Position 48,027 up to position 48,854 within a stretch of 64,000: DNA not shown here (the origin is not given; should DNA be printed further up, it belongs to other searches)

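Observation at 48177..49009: Bactofilin fused to a DNA-binding HTH, followed by a paralogous HTH with a membrane anchor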

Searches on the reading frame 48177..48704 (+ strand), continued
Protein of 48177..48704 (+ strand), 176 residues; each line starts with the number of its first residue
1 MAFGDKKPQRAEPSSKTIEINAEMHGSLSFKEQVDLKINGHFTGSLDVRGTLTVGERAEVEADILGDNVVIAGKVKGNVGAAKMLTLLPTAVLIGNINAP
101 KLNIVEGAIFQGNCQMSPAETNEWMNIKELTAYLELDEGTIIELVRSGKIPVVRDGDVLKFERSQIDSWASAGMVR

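Call 27: predict_structure(alignment_id=A2)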
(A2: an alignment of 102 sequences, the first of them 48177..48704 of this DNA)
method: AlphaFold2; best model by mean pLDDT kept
length: 176 residues; sequences in the alignment: 102
mean_pLDDT: 84.3   pTM: 0.59
mean pLDDT of the five models: 84.3, 79.4, 79.0, 78.5, 77.8
residues with pLDDT >= 90: 85; 70-90: 65; 50-70: 13; < 50: 13
segments of 3 or more residues with pLDDT < 50: 7-13
pLDDT, mean of each block of 10 residues (from residue 1): 50 67 90 91 93 95 95 96 94 94 92 74 77 86 86 83 84 60
secondary structure, 60 per line:
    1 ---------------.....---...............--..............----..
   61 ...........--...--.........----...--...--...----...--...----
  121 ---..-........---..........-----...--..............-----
elements in order: E16-20 E24-38 E41-54 E59-71 E74-76 E79-87 E92-94 E97-99 E102-104 E109-111 E114-116 H127-134 H138-147 E153-155 E158-162 H163-171

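Call 30: search_solved_structures(query=A2, max_evalue=10, show_alignments=0)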
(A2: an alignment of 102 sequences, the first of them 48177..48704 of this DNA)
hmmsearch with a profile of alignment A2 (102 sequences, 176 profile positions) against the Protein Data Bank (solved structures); distinct sequences matched with E-value up to 10: 8.
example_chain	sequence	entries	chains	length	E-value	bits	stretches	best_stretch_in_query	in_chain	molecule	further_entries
6ria_A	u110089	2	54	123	5.2e-10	42.2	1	34-115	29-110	bactofilin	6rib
2n3d_A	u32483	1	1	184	1.4e-09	40.9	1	34-114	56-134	Bactofilin A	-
9sfi_T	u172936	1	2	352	0.15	14.7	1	90-117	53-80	4Fe-4S ferredoxin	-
1y6u_A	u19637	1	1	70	0.25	14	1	122-168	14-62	Excisionase from transposon Tn916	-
6g6q_A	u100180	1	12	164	0.6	12.7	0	55-86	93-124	Ika4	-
9v1k_sD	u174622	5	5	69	1.3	11.6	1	55-89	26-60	40S ribosomal protein S28, putative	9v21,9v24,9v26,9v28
1v3w_A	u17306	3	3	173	1.6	11.3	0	75-98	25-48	ferripyochelin binding protein | 173aa long hypothetical ferripyochelin binding protein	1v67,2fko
6g6o_A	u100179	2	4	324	5.5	9.6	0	55-86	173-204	Ika8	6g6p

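Call 32: fold_search(model_id=the predicted structure, library=pdb)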
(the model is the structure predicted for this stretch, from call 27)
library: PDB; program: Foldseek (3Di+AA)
matches with E <= 10: 535; with E <= 0.001: 0
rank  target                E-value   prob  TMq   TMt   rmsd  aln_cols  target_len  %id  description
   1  2n3d_MODEL_1_A        3.9e-03  1.00  0.50  0.82   2.2       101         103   28  Atomic structure of the cytoskeletal bactofilin BacA revealed by solid-state NMR (released 2015-12-16)
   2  6ria_1                2.7e-02  1.00  0.40  0.76   4.2        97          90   26  Bactofilin from Thermus thermophilus, F105R mutant crystal structure (released 2019-07-17)
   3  6rib_A                3.2e-02  1.00  0.45  0.77   5.1       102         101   27  Cryo-EM reconstruction of Thermus thermophilus bactofilin double helical filaments (released 2019-07-17)
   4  8dgl_B                4.0e-02  1.00  0.29  0.70   1.7        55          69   16  Crystal Structure of the RdfS Excisionase (released 2022-10-05)
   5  8dgl_A                8.5e-02  1.00  0.29  0.72   1.3        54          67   15  Crystal Structure of the RdfS Excisionase (released 2022-10-05)
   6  4j2n_C                9.0e-02  1.00  0.26  0.73   2.9        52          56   23  Crystal Structure of mycobacteriophage Pukovnik Xis (released 2013-10-23)
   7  4j2n_A                1.3e-01  1.00  0.26  0.75   1.9        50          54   22  Crystal Structure of mycobacteriophage Pukovnik Xis (released 2013-10-23)
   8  6ama_B                1.4e-01  1.00  0.25  0.72   1.6        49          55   14  Structure of S. coelicolor/S. venezuelae BldC-smeA-ssfA complex to 3.09 Angstrom (released 2018-03-28)
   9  6ama_H                2.0e-01  1.00  0.26  0.74   1.8        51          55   18  Structure of S. coelicolor/S. venezuelae BldC-smeA-ssfA complex to 3.09 Angstrom (released 2018-03-28)
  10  8enq_A                2.4e-01  0.11  0.14  0.20  12.4       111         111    9  E. coli CsgA fibril (218-pixel box size) (released 2023-10-04)
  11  7lwr_A                2.8e-01  1.00  0.25  0.73   2.1        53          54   23  Structural and Biochemical Insight into Assembly of Molecular Motors Involved in Viral DNA Packaging (released 2022-03-09)
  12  4k2e_A                2.8e-01  0.84  0.18  0.29   5.4        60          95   15  HlyU from Vibrio cholerae N16961 (released 2014-04-30)
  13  6hn7_B                3.3e-01  1.00  0.26  0.60   1.3        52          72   21  Hijacking the Hijackers: Escherichia coli Pathogenicity Islands Redirect Helper Phage Packaging for Their Own Benefit. (released 2019-07-31)
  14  6amk_B                3.7e-01  1.00  0.26  0.78   1.6        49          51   14  Structure of Streptomyces venezuelae BldC-whiI opt complex (released 2018-03-28)
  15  5i44_A                4.3e-01  1.00  0.25  0.61   2.1        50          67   18  Structure of RacA-DNA complex; P21 form (released 2016-05-04)
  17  6ama_P                4.6e-01  1.00  0.26  0.72   1.6        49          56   14  Structure of S. coelicolor/S. venezuelae BldC-smeA-ssfA complex to 3.09 Angstrom (released 2018-03-28)
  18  6ama_Y                5.1e-01  1.00  0.26  0.71   1.8        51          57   18  Structure of S. coelicolor/S. venezuelae BldC-smeA-ssfA complex to 3.09 Angstrom (released 2018-03-28)
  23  6ama_A                6.0e-01  0.99  0.26  0.75   1.8        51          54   18  Structure of S. coelicolor/S. venezuelae BldC-smeA-ssfA complex to 3.09 Angstrom (released 2018-03-28)
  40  5i44_B                9.2e-01  0.98  0.27  0.62   2.4        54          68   17  Structure of RacA-DNA complex; P21 form (released 2016-05-04)
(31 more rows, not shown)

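Call 44: search_protein_representatives(alignment_id=A2)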
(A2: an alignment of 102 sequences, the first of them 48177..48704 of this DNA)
Query: 102 sequences, 176 profile positions. Proteins with E-value up to 0.001 (for the whole library): 23385; up to 1e-10: 4589; up to 1e-30: 33. The best 150 are listed.
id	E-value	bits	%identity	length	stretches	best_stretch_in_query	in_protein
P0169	1.2e-77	275.6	-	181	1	1-176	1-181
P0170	2.9e-61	222.2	-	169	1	1-176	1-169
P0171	1.8e-54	200.1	-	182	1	6-175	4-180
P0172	8.9e-54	197.9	-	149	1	58-176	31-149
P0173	1.5e-53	197.1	-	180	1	7-175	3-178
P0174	1.8e-52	193.6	-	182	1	11-175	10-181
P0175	6.5e-51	188.5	-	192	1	5-173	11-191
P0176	1.9e-50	187.0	-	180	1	6-174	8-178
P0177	1.8e-49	183.8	-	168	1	5-172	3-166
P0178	3.8e-49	182.8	-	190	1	6-174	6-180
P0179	1.2e-48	181.1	-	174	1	1-173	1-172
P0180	4.8e-48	179.2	-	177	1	9-173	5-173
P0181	6.6e-48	178.7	-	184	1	4-176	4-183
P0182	1.4e-47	177.7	-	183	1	7-176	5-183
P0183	4.4e-47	176.1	-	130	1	1-116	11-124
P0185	2.2e-46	173.8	-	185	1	9-175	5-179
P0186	7.1e-45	168.9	-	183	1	9-170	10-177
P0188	6.8e-40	152.6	-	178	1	6-175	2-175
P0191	1.4e-37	145.1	-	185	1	10-172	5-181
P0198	2.7e-33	131.2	-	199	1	50-173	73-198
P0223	1.3e-25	106.1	-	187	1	13-173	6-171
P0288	2.4e-19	85.7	-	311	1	77-176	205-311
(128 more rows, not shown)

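Call 46: list_cluster_members(proteins=[P0223, P0191, P0188, P0186, P0175, P0178, P0185, P0170, P0198, P0288])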
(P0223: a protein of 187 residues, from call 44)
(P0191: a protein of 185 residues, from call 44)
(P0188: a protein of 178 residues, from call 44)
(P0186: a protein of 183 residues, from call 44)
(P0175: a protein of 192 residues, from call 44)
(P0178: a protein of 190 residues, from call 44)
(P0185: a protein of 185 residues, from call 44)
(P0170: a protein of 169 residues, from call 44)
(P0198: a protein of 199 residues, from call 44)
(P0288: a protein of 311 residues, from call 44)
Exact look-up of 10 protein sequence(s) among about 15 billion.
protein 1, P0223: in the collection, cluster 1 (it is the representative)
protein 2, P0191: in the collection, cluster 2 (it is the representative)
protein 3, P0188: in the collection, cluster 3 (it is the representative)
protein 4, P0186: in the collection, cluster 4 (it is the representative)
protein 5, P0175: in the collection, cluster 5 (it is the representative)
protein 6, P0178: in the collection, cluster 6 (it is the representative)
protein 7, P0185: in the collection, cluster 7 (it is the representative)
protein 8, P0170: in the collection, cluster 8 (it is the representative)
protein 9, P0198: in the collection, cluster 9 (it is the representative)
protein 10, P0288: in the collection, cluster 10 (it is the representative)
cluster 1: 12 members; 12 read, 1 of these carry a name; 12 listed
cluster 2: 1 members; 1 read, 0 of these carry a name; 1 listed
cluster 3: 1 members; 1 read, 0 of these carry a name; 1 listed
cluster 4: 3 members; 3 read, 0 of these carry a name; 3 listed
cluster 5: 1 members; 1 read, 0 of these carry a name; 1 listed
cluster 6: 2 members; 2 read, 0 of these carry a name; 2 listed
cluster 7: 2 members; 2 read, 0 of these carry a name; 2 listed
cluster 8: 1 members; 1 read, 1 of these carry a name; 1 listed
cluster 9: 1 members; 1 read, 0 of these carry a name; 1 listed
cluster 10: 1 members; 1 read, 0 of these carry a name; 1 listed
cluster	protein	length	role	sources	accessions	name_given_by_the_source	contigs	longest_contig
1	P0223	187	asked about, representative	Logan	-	-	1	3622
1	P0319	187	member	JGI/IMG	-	cytoskeletal protein CcmA (bactofilin family)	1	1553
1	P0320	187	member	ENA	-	-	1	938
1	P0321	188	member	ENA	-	-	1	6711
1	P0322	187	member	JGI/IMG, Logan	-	-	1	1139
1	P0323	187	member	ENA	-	-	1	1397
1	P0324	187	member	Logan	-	-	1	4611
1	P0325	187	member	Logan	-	-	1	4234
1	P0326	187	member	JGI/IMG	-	-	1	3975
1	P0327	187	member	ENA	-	-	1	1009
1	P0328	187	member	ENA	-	-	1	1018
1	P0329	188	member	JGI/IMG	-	-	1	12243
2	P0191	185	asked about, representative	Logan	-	-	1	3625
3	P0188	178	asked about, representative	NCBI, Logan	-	-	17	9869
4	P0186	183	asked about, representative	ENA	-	-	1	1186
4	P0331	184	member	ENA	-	-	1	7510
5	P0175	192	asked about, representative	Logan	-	-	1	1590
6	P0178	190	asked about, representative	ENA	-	-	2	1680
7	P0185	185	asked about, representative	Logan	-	-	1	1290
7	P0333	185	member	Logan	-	-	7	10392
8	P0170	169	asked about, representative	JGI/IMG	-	excisionase family DNA binding protein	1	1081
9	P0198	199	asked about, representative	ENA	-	-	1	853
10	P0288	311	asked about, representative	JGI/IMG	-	-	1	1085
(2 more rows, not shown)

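Call 47: find_encoding_contigs(protein=P0329, flank=6000, max_places=2)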
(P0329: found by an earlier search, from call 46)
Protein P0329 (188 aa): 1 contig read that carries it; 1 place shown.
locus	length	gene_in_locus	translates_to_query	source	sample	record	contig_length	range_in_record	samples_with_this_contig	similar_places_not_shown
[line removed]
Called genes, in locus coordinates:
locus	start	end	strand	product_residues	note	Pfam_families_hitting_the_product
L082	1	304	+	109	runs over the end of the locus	PF09685:MamF_MmsF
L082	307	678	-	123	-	PF13560:HTH_31, PF12844:HTH_19 (weak), PF01381:HTH_3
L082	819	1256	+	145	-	-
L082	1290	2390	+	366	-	PF25216:Volactin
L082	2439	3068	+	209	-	-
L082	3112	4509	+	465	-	PF00142:Fer4_NifH (weak), PF01656:CbiA, PF06564:CBP_BcsQ, PF09140:MipZ (faint), PF10609:ParA (faint), PF13614:AAA_31, PF16561:AMPK1_CBM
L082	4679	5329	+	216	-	-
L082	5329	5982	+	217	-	-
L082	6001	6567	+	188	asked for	PF04519:Bactofilin, PF12728:HTH_17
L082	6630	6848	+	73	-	?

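Call 50: find_encoding_contigs(protein=P0188, flank=6000, max_places=2)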
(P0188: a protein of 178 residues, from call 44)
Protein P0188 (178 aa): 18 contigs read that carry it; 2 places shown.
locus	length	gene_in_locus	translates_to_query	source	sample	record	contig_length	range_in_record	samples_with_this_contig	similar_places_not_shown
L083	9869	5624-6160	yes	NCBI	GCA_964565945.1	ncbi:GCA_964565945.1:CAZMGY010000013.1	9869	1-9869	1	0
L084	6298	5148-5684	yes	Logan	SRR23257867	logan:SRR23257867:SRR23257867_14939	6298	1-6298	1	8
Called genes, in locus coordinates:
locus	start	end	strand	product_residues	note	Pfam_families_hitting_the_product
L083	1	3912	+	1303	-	?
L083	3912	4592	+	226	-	PF05036:SPOR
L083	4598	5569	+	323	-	PF07719:TPR_2 (weak), PF00515:TPR_1 (weak), PF00595:PDZ (weak), PF13180:PDZ_2 (faint), PF17820:PDZ_6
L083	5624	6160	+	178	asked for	PF04519:Bactofilin, PF12728:HTH_17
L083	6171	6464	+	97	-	PF12728:HTH_17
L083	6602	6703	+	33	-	-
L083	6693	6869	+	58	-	-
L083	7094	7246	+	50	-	-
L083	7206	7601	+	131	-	-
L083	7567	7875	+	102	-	-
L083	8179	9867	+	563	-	?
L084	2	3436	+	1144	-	?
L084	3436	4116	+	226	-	PF05036:SPOR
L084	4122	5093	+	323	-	PF07719:TPR_2 (weak), PF00515:TPR_1 (weak), PF00595:PDZ (weak), PF13180:PDZ_2 (faint), PF17820:PDZ_6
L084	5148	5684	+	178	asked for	PF04519:Bactofilin, PF12728:HTH_17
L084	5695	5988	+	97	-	PF12728:HTH_17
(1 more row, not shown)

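Call 51: find_encoding_contigs(protein=P0333, flank=6000, max_places=2)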
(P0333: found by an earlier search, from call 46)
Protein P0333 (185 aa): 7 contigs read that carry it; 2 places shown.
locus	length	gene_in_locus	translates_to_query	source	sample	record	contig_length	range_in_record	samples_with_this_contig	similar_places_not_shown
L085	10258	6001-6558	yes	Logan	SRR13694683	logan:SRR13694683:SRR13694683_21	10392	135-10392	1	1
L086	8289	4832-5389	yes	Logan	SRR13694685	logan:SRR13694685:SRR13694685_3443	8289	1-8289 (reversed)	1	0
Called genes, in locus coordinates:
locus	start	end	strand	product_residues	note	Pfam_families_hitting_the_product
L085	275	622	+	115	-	PF05973:Gp49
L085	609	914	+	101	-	PF13744:HTH_37, PF13560:HTH_31 (weak), PF01381:HTH_3, PF13443:HTH_26 (weak)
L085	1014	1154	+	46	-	PF01381:HTH_3, PF04218:CENP-B_N (weak), PF13443:HTH_26 (weak)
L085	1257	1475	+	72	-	-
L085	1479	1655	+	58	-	-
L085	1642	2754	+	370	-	PF13102:Phage_int_SAM_5 (weak), PF00589:Phage_integrase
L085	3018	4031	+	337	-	PF17761:DUF1016_N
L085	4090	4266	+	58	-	-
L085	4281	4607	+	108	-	-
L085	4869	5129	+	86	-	-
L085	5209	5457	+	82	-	-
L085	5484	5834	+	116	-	PF01740:STAS, PF13466:STAS_2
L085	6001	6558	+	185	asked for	PF04519:Bactofilin, PF12728:HTH_17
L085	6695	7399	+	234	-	PF24922:ACBP4_C (weak)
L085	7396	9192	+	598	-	-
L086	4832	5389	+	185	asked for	PF04519:Bactofilin, PF12728:HTH_17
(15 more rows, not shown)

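Call 52: find_encoding_contigs(protein=P0331, flank=6000, max_places=2)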
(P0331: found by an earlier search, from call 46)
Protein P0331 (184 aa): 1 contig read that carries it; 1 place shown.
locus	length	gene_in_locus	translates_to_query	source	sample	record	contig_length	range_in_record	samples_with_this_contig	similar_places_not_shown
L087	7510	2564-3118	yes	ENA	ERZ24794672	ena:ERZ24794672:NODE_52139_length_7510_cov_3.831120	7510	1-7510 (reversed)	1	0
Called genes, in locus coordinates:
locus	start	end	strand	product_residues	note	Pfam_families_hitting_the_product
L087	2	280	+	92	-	?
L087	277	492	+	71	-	-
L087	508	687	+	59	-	-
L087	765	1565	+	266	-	-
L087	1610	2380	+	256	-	PF04055:Radical_SAM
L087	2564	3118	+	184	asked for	PF04519:Bactofilin, PF12728:HTH_17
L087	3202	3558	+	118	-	-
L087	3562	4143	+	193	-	-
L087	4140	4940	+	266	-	-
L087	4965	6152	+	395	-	PF15892:BNR_4 (faint)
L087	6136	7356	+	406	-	PF00930:DPPIV_N (faint), PF25174:Beta-prop_THOC3 (faint), PF26550:Tricorn_2nd (faint), PF14583:Pectate_lyase22 (faint), PF23414:Beta-prop_EML_2 (faint), PF07676:PD40 (faint), PF26549:Tricorn_N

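Call 54: search_protein_families(library=ncbifam, proteins=[L082:5-301:+, L082:813-1253:+, L082:1290-2387:+, L082:2439-3065:+, L082:3112-4506:+, L082:4679-5326:+, L082:5329-5979:+, L082:6001-6564:+, L083:6171-6461:+], max_evalue=0.01)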
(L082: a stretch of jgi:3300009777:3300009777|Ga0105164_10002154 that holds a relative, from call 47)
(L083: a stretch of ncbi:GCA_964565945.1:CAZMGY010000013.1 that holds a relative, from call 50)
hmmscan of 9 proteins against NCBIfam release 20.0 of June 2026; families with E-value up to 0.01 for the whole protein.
L082:5-301:+ (99 aa): 1 family
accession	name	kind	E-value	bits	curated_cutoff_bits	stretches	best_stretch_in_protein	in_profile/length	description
TIGR00766.1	TIGR00766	equivalog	0.0034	16.7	213.65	1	5-82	17-92/263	inner membrane protein YhjD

L082:813-1253:+ (147 aa): 0 families

L082:1290-2387:+ (366 aa): 1 family
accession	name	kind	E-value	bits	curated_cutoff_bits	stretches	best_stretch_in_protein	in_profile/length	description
NF040964.1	MamK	subfamily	0.00014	21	400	1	71-224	44-192/335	MamK family actin-like protein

L082:2439-3065:+ (209 aa): 0 families

L082:3112-4506:+ (465 aa): 29 families (the best 25 are shown)
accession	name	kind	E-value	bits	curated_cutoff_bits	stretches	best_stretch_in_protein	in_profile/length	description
NF041546.1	ParA_partition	equivalog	7.6e-32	110.5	180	2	112-249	68-203/203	ParA family partition ATPase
TIGR03453.1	partition_RepA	equivalog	5.7e-24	84.7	348.45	1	3-168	106-282/387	plasmid partitioning protein RepA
TIGR03371.1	cellulose_yhjQ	equivalog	1.1e-20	74.1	157.85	1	1-251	1-242/246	cellulose biosynthesis protein BcsQ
NF041283.1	PrgP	equivalog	3.7e-20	72.4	400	1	3-227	4-235/297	ParA superfamily DNA segregation protein PrgP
TIGR01969.1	minD_arch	subfamily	3.6e-18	65.6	201.75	1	3-260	2-240/251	cell division ATPase MinD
NF010443.0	PRK13869.1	subfamily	3.3e-17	62.4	446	1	3-189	123-326/405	plasmid-partitioning protein RepA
TIGR01968.1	minD_bact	equivalog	5.4e-10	39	212.9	1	3-177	3-165/261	septum site-determining protein MinD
NF010259.0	PRK13705.1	equivalog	1.7e-09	37.1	725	1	2-155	107-269/388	plasmid-partitioning protein SopA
TIGR01287.1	nifH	equivalog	1.7e-08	34.1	394.35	1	9-77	7-73/275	nitrogenase iron protein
TIGR03018.1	pepcterm_TyrKin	hypoth_equivalog_domain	2.3e-08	33.6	230.65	1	4-88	38-119/207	XrtA-associated tyrosine autokinase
NF033200.1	F430_CfbC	exception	4.1e-07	29.6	402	1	9-48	7-46/260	Ni-sirohydrochlorin a,c-diamide reductive cyclase ATP-dependent reductase subunit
NF009701.0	PRK13230.1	subfamily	5e-07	29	350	1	9-77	8-74/291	nitrogenase reductase-like protein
NF047398.1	AAA_KGGVGR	domain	1e-06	29.2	90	1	2-72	3-74/190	KGGVGR-motif variant AAA ATPase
NF008967.0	PRK12313.1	equivalog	5.4e-06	25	577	1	384-443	39-98/633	1,4-alpha-glucan branching protein GlgB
TIGR01281.1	DPOR_bchL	equivalog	9.9e-06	25.1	345.15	1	9-63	7-58/268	ferredoxin:protochlorophyllide reductase (ATP-dependent) iron-sulfur ATP-binding protein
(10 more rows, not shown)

L082:4679-5326:+ (216 aa): 0 families

L082:5329-5979:+ (217 aa): 0 families

L082:6001-6564:+ (188 aa): 3 families
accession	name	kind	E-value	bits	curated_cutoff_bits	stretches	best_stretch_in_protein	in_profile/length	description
NF047737.1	antiphage_MADS1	equivalog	3.4e-06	27.2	80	1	122-168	4-49/49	methylation-associated defense system helix-turn-helix domain-containing protein MAD1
TIGR01764.1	excise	domain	0.00022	21.5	28.8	1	122-150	2-30/49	excisionase family DNA-binding protein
NF040510.1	avirulen_svx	equivalog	0.0052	15.5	625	1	20-98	495-568/601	Svx/AvrXca family virulence/avirulence protein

L083:6171-6461:+ (97 aa): 2 families
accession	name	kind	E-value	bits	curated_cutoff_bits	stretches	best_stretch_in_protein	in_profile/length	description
TIGR01764.1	excise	domain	6e-10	39.3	28.8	1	4-50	1-46/49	excisionase family DNA-binding protein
NF047737.1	antiphage_MADS1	equivalog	8.1e-05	22.8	80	1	3-47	2-45/49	methylation-associated defense system helix-turn-helix domain-containing protein MAD1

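Call 84: search_protein_families(library=padloc, proteins=[window:48177-48704:+], max_evalue=0.01)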
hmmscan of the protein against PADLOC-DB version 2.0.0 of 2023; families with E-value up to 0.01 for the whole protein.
window:48177-48704:+ (176 aa): 1 family
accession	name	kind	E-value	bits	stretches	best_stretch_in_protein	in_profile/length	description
PDLC04133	mad1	-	1.9e-06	26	1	123-168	4-49/60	mads_1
